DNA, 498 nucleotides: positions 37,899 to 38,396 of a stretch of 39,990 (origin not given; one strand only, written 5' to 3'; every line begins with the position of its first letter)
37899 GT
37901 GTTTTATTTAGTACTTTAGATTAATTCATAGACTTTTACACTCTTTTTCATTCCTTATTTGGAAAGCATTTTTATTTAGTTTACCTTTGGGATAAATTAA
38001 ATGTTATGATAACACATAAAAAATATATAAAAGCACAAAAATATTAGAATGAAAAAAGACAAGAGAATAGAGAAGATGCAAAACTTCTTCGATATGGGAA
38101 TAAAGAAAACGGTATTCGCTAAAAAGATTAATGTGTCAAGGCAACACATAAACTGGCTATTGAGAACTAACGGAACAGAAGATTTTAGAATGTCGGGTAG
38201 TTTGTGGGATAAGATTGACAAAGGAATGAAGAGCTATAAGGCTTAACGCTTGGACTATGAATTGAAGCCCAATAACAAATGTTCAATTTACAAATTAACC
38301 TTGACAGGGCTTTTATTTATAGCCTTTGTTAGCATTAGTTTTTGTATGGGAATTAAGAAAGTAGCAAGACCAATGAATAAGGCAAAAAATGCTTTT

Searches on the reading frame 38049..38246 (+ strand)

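Call 45: search_protein_families(library=phrogs, max_evalue=0.01, proteins=[window:38049-38246:+])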
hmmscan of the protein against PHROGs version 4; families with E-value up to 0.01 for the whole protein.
window:38049-38246:+ (65 aa): 0 families

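Call 65: search_protein_families(library=pfam, max_evalue=0.05, proteins=[window:38049-38246:+])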
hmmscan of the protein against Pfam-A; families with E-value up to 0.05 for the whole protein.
window:38049-38246:+ (65 aa): 1 family
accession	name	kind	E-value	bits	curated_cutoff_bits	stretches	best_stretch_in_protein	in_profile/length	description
PF24852.1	DUF7726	-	0.017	15.7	26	1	9-45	13-50/73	Domain of unknown function (DUF7726)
